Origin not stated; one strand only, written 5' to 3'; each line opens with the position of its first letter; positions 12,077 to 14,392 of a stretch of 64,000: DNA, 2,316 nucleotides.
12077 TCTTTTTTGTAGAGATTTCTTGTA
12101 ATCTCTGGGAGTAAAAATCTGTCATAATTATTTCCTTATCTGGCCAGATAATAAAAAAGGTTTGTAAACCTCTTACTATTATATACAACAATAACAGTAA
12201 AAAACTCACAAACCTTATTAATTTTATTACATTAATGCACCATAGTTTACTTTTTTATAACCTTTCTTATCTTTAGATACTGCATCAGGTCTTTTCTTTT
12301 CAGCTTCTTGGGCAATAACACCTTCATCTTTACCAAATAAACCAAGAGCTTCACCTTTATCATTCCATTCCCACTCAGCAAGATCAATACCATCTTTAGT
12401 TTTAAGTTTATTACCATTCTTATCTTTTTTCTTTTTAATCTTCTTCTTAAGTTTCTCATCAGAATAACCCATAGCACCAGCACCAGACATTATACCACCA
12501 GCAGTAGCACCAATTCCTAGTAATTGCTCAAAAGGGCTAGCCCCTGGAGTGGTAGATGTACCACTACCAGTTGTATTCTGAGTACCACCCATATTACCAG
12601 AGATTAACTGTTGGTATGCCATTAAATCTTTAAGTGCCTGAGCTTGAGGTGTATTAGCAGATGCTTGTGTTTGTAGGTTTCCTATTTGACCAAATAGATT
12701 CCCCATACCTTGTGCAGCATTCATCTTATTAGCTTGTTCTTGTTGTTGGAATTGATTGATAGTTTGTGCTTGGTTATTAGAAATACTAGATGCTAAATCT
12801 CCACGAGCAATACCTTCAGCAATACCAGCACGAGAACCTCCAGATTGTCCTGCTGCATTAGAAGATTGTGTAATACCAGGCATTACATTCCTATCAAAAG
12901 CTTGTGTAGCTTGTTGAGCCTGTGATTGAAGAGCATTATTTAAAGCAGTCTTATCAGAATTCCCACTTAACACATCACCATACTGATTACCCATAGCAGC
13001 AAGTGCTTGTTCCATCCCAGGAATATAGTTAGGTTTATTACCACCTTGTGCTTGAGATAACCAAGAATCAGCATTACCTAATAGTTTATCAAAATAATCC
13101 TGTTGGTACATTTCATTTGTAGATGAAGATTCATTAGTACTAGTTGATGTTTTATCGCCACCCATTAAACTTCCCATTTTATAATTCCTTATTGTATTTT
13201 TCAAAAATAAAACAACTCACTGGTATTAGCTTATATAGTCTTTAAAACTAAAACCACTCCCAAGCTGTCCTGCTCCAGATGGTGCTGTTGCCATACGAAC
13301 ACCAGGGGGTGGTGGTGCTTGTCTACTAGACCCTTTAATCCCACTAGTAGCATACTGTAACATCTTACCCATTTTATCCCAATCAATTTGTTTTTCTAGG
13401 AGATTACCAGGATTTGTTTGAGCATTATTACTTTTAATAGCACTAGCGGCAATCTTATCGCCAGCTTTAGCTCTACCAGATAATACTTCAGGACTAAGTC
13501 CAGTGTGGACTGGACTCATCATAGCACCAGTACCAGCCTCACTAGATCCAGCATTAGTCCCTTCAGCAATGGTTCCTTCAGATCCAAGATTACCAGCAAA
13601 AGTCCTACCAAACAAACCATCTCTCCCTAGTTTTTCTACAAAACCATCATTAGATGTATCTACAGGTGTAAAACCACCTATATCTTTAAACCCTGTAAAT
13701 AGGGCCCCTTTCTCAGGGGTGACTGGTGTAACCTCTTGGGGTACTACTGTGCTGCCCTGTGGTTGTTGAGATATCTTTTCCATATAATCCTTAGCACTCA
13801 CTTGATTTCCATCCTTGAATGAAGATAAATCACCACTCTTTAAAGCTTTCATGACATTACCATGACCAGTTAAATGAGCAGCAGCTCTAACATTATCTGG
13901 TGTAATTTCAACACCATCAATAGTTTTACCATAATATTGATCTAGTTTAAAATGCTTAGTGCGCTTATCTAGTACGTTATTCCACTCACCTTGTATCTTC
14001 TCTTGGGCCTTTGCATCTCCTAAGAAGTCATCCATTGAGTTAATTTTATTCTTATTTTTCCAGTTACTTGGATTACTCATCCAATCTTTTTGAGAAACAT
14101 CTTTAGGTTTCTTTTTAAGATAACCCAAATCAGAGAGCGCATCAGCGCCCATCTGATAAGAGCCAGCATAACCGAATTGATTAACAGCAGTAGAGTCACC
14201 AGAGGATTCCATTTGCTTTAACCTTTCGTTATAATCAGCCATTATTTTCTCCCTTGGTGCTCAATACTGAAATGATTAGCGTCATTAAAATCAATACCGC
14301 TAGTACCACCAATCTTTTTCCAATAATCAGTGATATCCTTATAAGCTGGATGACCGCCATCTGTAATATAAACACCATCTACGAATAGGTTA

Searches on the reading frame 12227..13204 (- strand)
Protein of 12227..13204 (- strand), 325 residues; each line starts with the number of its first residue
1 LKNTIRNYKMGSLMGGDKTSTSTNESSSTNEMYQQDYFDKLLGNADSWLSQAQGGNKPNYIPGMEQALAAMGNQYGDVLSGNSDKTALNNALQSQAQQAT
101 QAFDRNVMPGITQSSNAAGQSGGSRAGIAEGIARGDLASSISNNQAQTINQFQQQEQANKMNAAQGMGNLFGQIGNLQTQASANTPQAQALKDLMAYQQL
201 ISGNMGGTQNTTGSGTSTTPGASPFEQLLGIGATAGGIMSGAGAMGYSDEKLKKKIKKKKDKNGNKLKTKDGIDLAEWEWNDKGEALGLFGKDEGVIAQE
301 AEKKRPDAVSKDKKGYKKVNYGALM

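Call 13: search_protein_families(library=phrogs, proteins=[window:12227-13204:-], max_evalue=0.001)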
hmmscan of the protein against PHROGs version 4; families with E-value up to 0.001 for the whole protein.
window:12227-13204:- (325 aa): 3 families
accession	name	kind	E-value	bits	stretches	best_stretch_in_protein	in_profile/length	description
phrog_7477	-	unknown function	3.1e-35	123.2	2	75-244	108-298/313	-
phrog_4287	-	DNA, RNA and nucleotide metabolism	1.2e-25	91.6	2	187-325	260-387/392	DNA ejection protein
phrog_6121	-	head and packaging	9.4e-09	36.2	1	84-324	187-387/392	virion structural protein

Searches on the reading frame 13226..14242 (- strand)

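Call 13: search_protein_families(library=phrogs, proteins=[window:13226-14242:-], max_evalue=0.001)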
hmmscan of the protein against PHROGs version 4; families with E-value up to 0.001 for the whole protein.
window:13226-14242:- (338 aa): 1 family
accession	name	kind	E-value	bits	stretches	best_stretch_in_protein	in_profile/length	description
phrog_27932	-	tail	8.6e-22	78.2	1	5-170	347-500/855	baseplate hub subunit and tail lysozyme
